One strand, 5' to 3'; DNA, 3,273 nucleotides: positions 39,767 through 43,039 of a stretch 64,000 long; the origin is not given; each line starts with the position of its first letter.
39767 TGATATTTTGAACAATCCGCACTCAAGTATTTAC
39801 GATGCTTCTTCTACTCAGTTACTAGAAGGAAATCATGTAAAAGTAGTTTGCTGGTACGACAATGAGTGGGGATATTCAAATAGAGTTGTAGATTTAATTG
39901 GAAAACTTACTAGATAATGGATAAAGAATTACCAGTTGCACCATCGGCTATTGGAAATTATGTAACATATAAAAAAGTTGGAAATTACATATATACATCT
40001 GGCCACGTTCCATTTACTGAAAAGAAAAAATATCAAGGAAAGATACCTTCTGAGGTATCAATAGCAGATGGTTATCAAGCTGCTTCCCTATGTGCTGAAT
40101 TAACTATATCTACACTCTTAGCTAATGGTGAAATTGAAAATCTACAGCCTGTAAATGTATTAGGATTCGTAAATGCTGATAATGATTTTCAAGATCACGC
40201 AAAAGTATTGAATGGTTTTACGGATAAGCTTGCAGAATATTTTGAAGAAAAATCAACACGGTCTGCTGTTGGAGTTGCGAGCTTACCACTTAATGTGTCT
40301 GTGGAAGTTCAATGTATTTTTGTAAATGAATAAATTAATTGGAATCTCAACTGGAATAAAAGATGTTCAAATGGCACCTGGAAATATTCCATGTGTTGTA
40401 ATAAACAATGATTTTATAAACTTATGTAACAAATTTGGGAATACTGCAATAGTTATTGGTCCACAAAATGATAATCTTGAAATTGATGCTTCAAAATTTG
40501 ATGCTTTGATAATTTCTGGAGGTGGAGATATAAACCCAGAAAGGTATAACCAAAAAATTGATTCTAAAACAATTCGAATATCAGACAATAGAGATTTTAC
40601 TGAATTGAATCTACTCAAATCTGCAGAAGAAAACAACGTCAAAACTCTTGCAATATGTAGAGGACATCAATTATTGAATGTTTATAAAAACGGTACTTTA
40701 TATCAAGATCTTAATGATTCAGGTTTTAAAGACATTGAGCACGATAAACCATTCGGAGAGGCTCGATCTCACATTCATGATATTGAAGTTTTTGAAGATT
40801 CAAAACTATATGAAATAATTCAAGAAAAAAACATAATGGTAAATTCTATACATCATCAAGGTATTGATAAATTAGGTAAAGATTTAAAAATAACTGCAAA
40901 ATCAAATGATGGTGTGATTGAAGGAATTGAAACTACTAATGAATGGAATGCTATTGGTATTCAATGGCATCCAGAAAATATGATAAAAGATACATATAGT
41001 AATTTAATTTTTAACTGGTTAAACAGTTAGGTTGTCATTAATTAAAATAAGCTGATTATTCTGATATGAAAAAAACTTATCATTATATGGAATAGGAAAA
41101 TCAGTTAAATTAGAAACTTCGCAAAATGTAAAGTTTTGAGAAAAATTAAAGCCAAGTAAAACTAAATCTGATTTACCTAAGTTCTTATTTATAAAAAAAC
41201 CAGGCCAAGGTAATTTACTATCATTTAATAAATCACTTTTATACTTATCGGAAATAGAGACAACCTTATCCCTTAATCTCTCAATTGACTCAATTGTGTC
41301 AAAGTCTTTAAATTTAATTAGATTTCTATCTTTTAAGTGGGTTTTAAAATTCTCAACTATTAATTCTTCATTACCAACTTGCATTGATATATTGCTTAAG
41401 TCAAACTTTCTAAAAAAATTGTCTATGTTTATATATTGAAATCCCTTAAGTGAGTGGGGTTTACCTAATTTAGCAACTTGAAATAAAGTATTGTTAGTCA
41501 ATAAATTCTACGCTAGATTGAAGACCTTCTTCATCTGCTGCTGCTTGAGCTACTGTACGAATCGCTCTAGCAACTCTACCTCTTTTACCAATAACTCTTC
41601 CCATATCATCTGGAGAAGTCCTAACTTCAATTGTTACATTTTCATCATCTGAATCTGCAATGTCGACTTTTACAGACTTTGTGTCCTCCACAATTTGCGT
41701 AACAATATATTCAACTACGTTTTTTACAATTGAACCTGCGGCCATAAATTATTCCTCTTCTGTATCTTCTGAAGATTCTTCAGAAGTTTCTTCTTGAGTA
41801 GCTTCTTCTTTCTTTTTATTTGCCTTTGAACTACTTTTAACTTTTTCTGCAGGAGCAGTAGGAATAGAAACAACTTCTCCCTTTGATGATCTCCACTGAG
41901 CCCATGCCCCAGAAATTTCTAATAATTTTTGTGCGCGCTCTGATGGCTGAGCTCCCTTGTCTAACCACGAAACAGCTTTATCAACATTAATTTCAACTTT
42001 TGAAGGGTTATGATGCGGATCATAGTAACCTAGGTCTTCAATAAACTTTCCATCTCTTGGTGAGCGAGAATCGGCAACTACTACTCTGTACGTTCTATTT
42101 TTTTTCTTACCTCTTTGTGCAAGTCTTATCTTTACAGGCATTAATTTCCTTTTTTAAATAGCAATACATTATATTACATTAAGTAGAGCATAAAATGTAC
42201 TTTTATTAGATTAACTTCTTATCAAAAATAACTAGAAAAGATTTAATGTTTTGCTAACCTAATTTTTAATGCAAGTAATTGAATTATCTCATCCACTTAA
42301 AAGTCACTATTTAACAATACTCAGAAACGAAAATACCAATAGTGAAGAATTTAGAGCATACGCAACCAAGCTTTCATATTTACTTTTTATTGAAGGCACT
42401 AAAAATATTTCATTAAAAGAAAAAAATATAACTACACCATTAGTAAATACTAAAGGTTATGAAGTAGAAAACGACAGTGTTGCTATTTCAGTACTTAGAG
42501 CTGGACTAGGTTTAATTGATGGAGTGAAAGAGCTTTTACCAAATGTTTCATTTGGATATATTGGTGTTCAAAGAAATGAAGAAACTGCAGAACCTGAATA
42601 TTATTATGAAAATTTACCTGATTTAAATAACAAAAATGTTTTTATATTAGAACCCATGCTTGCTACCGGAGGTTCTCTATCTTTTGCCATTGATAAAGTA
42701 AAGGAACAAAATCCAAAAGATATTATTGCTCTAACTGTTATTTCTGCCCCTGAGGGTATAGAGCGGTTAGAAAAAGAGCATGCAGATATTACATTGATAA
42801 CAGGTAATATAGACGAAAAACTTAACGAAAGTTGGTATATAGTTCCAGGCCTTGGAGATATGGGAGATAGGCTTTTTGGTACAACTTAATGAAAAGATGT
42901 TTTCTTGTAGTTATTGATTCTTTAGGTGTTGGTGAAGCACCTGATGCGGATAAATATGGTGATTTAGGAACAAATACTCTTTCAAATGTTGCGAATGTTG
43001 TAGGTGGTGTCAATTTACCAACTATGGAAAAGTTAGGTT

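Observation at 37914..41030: Catalytically dead GAPDH paralog translationally coupled to a canonical GAPDH, RidA and a C26 amidotransferase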

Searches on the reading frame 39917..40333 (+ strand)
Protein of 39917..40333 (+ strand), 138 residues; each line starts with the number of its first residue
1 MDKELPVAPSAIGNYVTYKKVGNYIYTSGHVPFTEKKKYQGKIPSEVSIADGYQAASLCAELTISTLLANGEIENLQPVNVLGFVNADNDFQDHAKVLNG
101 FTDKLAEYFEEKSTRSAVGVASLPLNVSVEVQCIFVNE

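Call 3: search_protein_families(library=pfam, proteins=[window:39917-40333:+])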
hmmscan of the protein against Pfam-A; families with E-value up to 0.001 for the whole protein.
window:39917-40333:+ (138 aa): 2 families
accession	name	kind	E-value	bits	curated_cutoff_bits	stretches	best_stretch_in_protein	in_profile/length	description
PF14588.11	YjgF_endoribonc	-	4.8e-14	52.8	35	1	4-126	10-137/148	YjgF/chorismate_mutase-like, putative endoribonuclease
PF01042.26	Ribonuc_L-PSP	-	1.9e-13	50.9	27.3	1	8-134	4-118/121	Endoribonuclease L-PSP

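Call 4: search_protein_families(library=ncbifam, proteins=[window:39917-40333:+])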
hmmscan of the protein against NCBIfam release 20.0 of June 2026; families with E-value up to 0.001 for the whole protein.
window:39917-40333:+ (138 aa): 2 families
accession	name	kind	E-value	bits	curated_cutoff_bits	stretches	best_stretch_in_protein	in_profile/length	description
TIGR00004.1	TIGR00004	subfamily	3.2e-13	50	106.25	1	8-136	9-124/125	Rid family detoxifying hydrolase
NF008490.0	PRK11401.1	equivalog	3.6e-10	39.8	222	1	7-136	9-126/129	enamine/imine deaminase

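Call 91: search_solved_structures(query=window:39917-40330:+, show_alignments=2, max_evalue=0.001)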
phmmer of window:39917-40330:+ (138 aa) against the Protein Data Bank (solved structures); distinct sequences matched with E-value up to 0.001: 20.
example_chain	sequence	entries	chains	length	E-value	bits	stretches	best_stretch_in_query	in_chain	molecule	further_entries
3d01_A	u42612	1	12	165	1.4e-16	63.9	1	5-134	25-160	Uncharacterized protein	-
2otm_A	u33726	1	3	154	4.5e-14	55.8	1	4-118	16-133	Hypothetical protein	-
3quw_A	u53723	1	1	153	8.8e-10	42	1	7-136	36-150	Protein MMF1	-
9bk9_A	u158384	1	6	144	8.8e-08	35.5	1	21-134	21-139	Rid family protein PA0814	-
2uyj_A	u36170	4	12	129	2.5e-07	34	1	6-136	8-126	PROTEIN TDCF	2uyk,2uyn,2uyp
1qu9_A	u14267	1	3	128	6.8e-07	32.6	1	8-136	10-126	YJGF PROTEIN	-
3vcz_A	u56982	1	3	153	7.6e-07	32.5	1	7-136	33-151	Endoribonuclease L-PSP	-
9bkb_A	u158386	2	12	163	8.9e-07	32.2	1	13-134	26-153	Rid family protein ACIAD3089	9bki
1jd1_A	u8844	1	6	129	3.2e-06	30.5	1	8-135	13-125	HYPOTHETICAL 13.9 KDA PROTEIN IN FCY2-PET117 INTERGENIC REGION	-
2csl_A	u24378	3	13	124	1.5e-05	28.3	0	8-35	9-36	protein translation initiation inhibitor | translation initiation inhibitor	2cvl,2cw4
8v8r_A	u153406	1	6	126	1.5e-05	28.3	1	7-134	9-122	Enamine/imine deaminase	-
3l7q_A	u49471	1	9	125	2.1e-05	27.8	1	7-134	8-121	Putative translation initiation inhibitor, aldR regulator-like protein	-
2b33_A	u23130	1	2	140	2.8e-05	27.4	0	6-138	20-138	protein synthesis inhibitor, putative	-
1j7h_A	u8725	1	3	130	3.3e-05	27.2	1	7-136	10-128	HYPOTHETICAL PROTEIN HI0719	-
3k0t_A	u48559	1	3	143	3.4e-05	27.1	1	8-137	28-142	Endoribonuclease L-PSP, putative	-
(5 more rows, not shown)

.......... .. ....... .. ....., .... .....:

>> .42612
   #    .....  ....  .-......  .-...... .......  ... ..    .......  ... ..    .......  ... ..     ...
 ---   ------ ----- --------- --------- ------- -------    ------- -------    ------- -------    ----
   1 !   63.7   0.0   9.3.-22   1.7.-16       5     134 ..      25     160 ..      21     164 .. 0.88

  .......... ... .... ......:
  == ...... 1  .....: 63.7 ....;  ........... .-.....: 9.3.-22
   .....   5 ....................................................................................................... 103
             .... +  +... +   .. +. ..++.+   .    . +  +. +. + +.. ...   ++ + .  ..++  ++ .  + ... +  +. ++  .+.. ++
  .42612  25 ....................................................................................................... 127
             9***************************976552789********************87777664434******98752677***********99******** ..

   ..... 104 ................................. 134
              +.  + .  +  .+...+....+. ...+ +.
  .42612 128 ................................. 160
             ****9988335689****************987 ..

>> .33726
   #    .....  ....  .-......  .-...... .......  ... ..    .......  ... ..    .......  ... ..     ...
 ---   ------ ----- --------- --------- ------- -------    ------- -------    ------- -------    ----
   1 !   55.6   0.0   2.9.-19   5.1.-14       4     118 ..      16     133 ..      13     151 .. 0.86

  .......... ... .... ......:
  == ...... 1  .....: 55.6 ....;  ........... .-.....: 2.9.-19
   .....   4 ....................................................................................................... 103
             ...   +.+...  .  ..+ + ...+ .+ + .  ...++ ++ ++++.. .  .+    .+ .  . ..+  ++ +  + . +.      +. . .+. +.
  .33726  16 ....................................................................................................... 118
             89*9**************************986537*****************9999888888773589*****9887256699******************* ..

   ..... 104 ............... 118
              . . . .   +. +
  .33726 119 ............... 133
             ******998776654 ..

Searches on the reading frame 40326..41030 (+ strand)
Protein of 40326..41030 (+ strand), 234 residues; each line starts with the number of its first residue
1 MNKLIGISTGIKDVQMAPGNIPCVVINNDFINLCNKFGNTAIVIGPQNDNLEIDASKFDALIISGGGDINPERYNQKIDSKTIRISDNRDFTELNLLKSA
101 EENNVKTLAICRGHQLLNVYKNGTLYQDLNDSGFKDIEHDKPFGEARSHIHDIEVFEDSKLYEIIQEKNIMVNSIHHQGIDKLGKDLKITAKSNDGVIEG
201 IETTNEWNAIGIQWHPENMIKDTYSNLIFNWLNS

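Call 3: search_protein_families(library=pfam, proteins=[window:40326-41030:+])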
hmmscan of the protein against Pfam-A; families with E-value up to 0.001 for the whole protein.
window:40326-41030:+ (234 aa): 2 families
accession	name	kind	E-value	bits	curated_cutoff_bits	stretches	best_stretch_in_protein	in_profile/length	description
PF07722.19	Peptidase_C26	-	2.7e-51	174.9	20.5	1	4-217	2-219/219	Peptidase C26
PF00117.34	GATase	-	1.1e-15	58.2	22.8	1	41-232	24-187/190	Glutamine amidotransferase class-I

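Call 4: search_protein_families(library=ncbifam, proteins=[window:40326-41030:+])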
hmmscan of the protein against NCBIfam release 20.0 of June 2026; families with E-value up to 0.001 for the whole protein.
window:40326-41030:+ (234 aa): 13 families
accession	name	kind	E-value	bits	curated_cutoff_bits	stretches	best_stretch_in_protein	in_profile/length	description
NF008471.0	PRK11366.1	equivalog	8.1e-22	77.9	266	1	55-229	59-237/254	gamma-glutamyl-gamma-aminobutyrate hydrolase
NF045546.1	GCDPHdlase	equivalog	8.2e-14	52.1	250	2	56-133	53-122/198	gamma-glutamyl-CDP-amidate hydrolase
NF001975.0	PRK00758.1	equivalog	3.5e-10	39.8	198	1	41-222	28-169/185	GMP synthase subunit A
TIGR00888.1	guaA_Nterm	equivalog_domain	1.9e-09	37.2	172.15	1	99-232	65-181/188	glutamine-hydrolyzing GMP synthase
NF005367.0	PRK06895.1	equivalog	9.7e-09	35.4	265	1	105-233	73-187/190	anthranilate synthase component II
NF011201.0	PRK14607.1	equivalog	3.5e-07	29.3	670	1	156-233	110-187/534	bifunctional anthranilate synthase component II/anthranilate phosphoribosyltransferase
NF000848.1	PRK00074.1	equivalog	7.3e-07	28.1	400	1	100-231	66-183/512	glutamine-hydrolyzing GMP synthase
NF005849.0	PRK07765.1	equivalog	1.4e-06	27.7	308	1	182-233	140-190/219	aminodeoxychorismate/anthranilate synthase component II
NF010081.0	PRK13566.1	equivalog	5.5e-06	24.9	645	1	90-221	586-703/729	anthranilate synthase component I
NF009475.0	PRK12838.1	equivalog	1.2e-05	24.4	221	1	93-229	229-346/359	carbamoyl phosphate synthase small subunit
TIGR01368.1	CPSaseIIsmall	equivalog_domain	0.00011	21.3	307.35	0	185-229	308-352/361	glutamine-hydrolyzing carbamoyl-phosphate synthase small subunit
TIGR01815.1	TrpE-clade3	equivalog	0.00018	19.6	739.15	1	179-220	650-690/717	anthranilate synthase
NF005946.0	PRK08007.1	equivalog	0.00036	20.1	332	0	181-233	135-186/187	aminodeoxychorismate synthase component 2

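Call 92: search_solved_structures(query=window:40326-41027:+, show_alignments=1, max_evalue=1e-10)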
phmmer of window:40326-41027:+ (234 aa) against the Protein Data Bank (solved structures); distinct sequences matched with E-value up to 1e-10: 5.
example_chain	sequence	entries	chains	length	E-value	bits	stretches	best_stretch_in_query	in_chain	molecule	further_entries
3fij_A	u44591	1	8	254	3.6e-28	102.2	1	28-228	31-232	Lin1909 protein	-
7d4r_A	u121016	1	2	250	6.8e-20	75.1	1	33-220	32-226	Probable glutamine amidotransferase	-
7d53_A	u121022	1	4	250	6.5e-19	71.9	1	33-220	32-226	Probable glutamine amidotransferase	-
7d50_A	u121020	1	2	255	7e-19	71.8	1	33-220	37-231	Probable glutamine amidotransferase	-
6vtv_A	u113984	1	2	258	1.7e-17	67.2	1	55-229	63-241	Gamma-glutamyl-gamma-aminobutyrate hydrolase PuuD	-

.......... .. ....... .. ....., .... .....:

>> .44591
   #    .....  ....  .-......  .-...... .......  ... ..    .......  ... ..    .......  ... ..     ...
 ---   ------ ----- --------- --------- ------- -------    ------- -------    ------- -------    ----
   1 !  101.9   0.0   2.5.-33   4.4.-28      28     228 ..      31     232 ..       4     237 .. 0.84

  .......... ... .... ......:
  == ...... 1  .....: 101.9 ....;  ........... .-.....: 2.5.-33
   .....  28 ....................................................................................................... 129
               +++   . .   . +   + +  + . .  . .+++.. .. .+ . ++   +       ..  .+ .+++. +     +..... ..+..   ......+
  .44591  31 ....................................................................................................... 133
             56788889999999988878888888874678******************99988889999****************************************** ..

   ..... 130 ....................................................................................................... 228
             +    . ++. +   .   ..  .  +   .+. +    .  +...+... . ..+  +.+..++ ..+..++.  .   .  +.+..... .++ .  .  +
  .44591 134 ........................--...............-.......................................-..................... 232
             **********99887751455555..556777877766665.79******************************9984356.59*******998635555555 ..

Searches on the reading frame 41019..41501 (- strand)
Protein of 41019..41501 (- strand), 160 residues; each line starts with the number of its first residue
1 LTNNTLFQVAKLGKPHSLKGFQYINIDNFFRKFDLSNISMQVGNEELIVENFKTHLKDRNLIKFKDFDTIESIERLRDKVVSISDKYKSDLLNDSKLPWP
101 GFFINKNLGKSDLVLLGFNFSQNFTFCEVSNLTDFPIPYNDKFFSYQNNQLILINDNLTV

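Call 72: search_protein_families(library=pfam, proteins=[window:41019-41501:-])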
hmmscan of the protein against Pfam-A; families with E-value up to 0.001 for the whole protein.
window:41019-41501:- (160 aa): 1 family
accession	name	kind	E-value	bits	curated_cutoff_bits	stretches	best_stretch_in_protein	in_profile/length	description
PF01782.24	RimM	-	2.1e-06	28.3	23.5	1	8-85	1-82/84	RimM N-terminal domain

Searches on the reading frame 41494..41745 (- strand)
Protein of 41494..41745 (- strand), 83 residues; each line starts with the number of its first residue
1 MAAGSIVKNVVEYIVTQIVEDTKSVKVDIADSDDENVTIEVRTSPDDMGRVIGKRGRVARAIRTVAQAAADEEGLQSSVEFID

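Call 72: search_protein_families(library=pfam, proteins=[window:41494-41745:-])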
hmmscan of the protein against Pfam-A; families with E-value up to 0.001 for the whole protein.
window:41494-41745:- (83 aa): 3 families
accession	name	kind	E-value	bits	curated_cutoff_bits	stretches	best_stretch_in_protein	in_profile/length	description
PF13083.13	KH_KhpA-B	-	4.2e-21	75.1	32.1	1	8-80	1-72/73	KhpA/KhpB, KH domain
PF00013.35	KH_1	-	0.00055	20.1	21.5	0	39-64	2-27/66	KH domain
PF07650.23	KH_2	-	0.00059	20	22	1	13-68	5-56/78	KH domain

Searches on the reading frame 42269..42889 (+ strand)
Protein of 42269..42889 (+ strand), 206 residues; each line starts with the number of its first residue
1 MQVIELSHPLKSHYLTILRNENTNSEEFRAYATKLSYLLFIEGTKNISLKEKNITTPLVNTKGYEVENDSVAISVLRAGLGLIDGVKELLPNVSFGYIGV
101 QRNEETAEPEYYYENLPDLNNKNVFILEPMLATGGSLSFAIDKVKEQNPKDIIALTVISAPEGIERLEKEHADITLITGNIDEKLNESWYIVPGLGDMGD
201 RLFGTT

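Call 72: search_protein_families(library=pfam, proteins=[window:42269-42889:+])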
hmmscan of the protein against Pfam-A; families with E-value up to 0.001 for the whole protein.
window:42269-42889:+ (206 aa): 2 families
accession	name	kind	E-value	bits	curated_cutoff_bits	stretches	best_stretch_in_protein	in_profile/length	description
PF14681.12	UPRTase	-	4.1e-63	213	27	1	7-205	3-206/206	Uracil phosphoribosyltransferase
PF00156.33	Pribosyltran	-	5.3e-10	39.3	26.3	1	70-175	31-141/158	Phosphoribosyl transferase domain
